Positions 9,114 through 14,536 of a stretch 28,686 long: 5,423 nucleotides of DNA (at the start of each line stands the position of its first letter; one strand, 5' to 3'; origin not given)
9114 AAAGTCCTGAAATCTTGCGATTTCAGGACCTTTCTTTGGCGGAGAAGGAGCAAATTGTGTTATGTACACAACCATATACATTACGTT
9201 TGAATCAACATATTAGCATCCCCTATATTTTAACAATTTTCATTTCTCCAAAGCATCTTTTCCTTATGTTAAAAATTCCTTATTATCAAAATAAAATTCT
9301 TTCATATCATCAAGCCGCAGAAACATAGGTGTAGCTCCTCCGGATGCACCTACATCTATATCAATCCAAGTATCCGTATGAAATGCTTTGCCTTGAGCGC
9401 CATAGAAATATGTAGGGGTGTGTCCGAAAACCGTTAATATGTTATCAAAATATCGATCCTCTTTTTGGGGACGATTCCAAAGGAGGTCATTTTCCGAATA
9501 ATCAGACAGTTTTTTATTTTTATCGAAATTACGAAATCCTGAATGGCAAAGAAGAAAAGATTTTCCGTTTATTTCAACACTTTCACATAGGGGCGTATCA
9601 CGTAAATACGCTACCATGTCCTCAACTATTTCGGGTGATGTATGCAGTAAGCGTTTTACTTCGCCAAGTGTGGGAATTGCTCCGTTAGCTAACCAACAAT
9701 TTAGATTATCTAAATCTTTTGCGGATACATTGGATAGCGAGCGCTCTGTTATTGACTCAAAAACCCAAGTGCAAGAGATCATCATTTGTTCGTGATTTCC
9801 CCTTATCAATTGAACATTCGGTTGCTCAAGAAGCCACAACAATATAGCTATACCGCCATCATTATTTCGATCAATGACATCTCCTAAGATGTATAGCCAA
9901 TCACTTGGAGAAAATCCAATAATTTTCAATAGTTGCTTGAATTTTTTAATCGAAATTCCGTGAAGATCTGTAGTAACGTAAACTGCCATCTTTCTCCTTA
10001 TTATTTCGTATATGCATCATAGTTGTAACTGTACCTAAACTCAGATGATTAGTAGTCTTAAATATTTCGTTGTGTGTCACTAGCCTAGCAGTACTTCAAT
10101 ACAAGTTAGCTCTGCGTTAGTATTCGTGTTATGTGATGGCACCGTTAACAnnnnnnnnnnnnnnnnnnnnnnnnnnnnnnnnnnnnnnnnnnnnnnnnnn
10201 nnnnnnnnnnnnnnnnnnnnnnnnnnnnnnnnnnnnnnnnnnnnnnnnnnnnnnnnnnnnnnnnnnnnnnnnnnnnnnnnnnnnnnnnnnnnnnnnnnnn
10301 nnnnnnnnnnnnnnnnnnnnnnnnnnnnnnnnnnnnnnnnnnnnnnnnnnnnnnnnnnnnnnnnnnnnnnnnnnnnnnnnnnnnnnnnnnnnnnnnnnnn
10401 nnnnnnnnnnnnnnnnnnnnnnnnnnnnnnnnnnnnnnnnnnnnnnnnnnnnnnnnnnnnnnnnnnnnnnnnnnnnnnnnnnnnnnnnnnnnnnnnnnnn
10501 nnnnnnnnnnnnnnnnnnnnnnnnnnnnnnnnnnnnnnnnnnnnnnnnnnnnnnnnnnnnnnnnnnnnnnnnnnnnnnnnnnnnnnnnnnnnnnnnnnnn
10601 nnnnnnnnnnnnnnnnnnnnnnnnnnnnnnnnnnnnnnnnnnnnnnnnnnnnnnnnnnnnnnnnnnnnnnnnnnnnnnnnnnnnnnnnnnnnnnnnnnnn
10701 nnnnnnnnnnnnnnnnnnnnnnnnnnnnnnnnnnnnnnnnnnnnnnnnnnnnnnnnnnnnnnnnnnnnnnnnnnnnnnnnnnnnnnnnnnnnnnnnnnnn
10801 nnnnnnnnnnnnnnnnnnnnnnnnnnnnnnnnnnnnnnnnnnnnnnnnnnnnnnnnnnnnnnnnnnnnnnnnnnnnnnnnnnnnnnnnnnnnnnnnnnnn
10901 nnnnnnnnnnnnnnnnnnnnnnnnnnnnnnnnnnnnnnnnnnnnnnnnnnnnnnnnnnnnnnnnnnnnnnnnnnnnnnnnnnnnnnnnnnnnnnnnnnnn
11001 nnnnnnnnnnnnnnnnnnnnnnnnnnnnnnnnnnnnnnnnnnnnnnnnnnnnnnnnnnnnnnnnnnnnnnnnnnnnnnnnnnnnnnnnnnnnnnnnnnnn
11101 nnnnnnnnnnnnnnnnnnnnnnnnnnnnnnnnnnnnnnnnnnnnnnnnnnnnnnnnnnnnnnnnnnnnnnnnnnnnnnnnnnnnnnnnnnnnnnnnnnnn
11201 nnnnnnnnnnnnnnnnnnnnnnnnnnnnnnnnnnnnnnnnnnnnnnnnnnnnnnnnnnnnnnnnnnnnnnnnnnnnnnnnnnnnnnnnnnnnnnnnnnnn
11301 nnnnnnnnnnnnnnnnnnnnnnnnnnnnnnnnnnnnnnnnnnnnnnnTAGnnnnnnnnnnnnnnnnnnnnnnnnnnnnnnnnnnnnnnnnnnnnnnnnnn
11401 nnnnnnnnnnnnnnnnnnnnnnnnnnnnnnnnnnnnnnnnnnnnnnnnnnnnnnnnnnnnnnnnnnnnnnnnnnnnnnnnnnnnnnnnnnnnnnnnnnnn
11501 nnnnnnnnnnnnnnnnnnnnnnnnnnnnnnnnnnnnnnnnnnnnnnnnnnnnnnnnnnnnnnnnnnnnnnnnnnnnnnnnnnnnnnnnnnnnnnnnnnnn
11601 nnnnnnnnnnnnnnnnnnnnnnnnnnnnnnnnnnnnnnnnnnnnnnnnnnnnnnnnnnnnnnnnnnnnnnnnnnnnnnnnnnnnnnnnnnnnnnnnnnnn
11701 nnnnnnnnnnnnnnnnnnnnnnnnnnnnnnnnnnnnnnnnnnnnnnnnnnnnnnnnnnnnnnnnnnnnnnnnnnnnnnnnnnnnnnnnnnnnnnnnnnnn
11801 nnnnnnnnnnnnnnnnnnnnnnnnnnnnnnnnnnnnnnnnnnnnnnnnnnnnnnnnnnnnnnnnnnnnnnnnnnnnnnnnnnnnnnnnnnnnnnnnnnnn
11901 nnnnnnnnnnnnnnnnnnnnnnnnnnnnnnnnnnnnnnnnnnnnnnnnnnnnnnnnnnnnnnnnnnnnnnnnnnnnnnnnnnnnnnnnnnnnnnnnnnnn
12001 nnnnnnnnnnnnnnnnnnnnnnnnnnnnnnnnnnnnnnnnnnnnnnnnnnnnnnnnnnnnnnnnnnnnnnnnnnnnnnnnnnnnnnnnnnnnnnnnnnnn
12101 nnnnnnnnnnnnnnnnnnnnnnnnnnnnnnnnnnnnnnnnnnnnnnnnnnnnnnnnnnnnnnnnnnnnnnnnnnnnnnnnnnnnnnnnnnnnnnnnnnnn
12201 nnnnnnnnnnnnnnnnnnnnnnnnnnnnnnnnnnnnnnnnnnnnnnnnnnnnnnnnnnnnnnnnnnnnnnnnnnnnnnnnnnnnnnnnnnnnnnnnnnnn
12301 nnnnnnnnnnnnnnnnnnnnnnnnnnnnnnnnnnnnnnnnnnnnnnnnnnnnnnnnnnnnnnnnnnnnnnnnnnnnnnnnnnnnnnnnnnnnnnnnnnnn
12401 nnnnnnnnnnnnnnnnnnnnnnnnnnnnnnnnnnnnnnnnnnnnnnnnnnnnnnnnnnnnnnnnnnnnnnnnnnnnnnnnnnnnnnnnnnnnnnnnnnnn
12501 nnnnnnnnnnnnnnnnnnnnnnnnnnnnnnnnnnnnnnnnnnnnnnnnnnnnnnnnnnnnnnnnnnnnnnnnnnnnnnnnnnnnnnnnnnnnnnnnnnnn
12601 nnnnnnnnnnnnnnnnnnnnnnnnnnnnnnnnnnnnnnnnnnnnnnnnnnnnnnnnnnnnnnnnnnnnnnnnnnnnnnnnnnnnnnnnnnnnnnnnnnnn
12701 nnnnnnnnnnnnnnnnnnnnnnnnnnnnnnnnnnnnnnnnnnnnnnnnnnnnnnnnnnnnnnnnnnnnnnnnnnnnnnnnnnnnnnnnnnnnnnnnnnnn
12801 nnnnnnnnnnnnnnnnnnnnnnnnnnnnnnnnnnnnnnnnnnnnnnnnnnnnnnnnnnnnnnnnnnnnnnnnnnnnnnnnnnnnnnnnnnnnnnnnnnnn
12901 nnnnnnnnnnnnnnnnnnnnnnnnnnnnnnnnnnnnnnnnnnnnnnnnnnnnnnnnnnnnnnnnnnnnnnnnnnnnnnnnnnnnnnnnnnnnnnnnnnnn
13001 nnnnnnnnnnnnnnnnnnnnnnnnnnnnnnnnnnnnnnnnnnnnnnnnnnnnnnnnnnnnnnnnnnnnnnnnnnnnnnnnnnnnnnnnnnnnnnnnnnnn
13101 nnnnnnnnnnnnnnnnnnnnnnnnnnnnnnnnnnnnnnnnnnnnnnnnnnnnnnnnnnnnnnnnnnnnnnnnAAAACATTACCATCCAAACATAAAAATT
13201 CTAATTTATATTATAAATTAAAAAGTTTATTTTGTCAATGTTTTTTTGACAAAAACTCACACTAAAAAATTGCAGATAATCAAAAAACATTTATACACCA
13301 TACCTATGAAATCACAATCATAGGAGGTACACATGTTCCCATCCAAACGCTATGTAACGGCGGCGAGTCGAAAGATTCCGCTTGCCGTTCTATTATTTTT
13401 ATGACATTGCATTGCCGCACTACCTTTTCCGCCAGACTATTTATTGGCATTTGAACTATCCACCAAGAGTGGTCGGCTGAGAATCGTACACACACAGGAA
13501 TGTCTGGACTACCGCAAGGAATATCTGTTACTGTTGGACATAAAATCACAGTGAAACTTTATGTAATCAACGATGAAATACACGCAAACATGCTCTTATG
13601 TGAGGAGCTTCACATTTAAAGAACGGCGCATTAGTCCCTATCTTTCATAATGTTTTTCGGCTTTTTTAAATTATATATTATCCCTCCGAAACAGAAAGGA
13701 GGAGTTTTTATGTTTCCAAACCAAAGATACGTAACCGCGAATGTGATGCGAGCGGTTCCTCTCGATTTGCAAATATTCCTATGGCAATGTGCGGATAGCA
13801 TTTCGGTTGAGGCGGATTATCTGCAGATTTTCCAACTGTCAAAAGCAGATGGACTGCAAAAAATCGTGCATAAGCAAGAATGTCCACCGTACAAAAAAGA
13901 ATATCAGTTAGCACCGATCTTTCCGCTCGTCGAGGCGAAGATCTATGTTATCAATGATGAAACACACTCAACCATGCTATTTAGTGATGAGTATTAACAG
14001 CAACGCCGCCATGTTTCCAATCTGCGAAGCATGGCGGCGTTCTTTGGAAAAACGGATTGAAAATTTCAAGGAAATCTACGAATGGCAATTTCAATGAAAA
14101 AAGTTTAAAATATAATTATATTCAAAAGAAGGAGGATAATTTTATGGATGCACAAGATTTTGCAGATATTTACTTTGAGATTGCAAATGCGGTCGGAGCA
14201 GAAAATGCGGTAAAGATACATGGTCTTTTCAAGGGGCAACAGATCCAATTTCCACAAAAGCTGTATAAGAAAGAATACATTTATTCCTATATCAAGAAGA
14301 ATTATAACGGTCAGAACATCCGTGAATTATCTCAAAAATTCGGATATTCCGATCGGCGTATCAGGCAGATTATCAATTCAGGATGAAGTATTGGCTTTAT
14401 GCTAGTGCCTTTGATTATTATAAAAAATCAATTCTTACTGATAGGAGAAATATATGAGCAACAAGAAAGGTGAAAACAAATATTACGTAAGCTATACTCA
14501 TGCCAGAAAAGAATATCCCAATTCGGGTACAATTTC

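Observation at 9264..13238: Candidate undescribed phosphorylation-switched defence operon: HTH - wHTH/PD-(D/E)xK nuclease - Ser/Thr kinase - TIM barrel - PPP phosphatase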

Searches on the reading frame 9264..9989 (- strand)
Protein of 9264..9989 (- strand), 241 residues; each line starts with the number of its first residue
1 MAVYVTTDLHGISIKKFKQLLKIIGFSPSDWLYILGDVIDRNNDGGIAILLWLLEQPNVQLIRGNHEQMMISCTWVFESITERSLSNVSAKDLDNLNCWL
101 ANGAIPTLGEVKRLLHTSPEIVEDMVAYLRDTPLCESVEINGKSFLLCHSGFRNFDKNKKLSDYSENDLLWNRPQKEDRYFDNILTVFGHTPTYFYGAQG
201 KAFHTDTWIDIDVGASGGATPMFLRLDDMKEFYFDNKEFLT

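Call 3: search_protein_families(library=pfam, proteins=[window:9264-9989:-], max_evalue=0.1)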
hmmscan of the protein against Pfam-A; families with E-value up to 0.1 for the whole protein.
window:9264-9989:- (241 aa): 2 families
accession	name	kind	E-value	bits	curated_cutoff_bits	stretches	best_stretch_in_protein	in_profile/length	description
PF00149.33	Metallophos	-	6.4e-14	53.3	21.5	1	1-197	1-160/191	Calcineurin-like phosphoesterase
PF12850.12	Metallophos_2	-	0.00098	19.6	27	1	1-163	1-91/154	Calcineurin-like phosphoesterase superfamily domain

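Call 4: search_protein_families(library=padloc, proteins=[window:9264-9989:-], max_evalue=0.1)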
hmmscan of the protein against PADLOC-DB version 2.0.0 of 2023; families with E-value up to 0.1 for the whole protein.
window:9264-9989:- (241 aa): 0 families

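Call 5: search_protein_families(library=ncbifam, proteins=[window:9264-9989:-], max_evalue=0.1)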
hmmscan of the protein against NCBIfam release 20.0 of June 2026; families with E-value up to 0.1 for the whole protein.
window:9264-9989:- (241 aa): 6 families
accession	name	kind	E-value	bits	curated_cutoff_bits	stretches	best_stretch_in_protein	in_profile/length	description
NF001204.0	PRK00166.1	equivalog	3.1e-10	39.8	176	1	1-104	1-106/276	symmetrical bis(5'-nucleosyl)-tetraphosphatase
NF008516.0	PRK11439.1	equivalog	6.4e-09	36.1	326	1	3-73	19-87/218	protein-serine/threonine phosphatase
TIGR00668.1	apaH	equivalog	4e-07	29.8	222.85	1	1-116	1-118/279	bis(5'-nucleosyl)-tetraphosphatase (symmetrical) ApaH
NF007425.0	PRK09968.1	equivalog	3.9e-05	23.4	332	1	3-72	17-84/218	protein-serine/threonine phosphatase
NF006988.0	PRK09453.1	equivalog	0.016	15.1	117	1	1-39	1-38/183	phosphodiesterase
TIGR04123.1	P_estr_lig_assc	hypoth_equivalog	0.07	12.5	150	0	15-75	51-118/207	ligase-associated DNA damage response endonuclease PdeM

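Call 6: search_protein_families(library=phrogs, proteins=[window:9264-9989:-], max_evalue=0.01)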
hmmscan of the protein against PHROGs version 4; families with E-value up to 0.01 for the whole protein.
window:9264-9989:- (241 aa): 6 families
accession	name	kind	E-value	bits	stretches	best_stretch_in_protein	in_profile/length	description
phrog_246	-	other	8.3e-31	108.5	1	1-236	176-392/417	NinI-like serine-threonine phosphatase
phrog_20114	-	other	1.9e-08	35.7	1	2-108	4-106/131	phosphoesterase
phrog_9096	-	unknown function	8.6e-08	33.2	1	3-73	15-83/157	-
phrog_547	-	other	0.0001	22.5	1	27-70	71-113/245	phosphoesterase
phrog_8238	-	DNA, RNA and nucleotide metabolism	0.0009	18.4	1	3-151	174-303/737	RNA ligase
phrog_1649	-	other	0.0067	16.1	1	1-73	36-110/308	metallo-phosphoesterase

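Call 78: find_encoding_contigs(protein=window:9264-9989:-, flank=6000, max_places=6)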
Protein window:9264-9989:- (241 aa): no gene with exactly this product is on record in the collection.

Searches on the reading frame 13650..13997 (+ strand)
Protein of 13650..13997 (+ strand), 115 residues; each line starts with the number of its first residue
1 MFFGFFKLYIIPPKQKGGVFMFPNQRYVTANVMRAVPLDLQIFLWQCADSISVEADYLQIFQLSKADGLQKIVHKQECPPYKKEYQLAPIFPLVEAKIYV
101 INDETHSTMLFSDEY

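Call 21: search_protein_families(library=pfam, proteins=[window:13650-13997:+], max_evalue=0.001)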
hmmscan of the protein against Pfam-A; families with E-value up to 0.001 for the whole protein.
window:13650-13997:+ (115 aa): 1 family
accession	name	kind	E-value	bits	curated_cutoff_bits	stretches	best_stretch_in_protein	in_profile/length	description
PF06124.16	DUF960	-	2.3e-24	86.2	25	1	25-114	1-94/94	Staphylococcal protein of unknown function (DUF960)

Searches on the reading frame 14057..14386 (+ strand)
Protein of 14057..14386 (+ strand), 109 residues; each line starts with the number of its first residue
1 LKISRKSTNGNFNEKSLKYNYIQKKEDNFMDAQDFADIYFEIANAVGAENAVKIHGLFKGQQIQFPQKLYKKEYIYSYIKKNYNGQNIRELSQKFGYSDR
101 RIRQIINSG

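Call 21: search_protein_families(library=pfam, proteins=[window:14057-14386:+], max_evalue=0.001)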
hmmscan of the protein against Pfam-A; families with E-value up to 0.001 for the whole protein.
window:14057-14386:+ (109 aa): 1 family
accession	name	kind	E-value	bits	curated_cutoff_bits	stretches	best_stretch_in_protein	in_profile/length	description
PF08765.17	Mor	-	2.7e-09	37.4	24.9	1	38-107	23-93/107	Mor transcription activator family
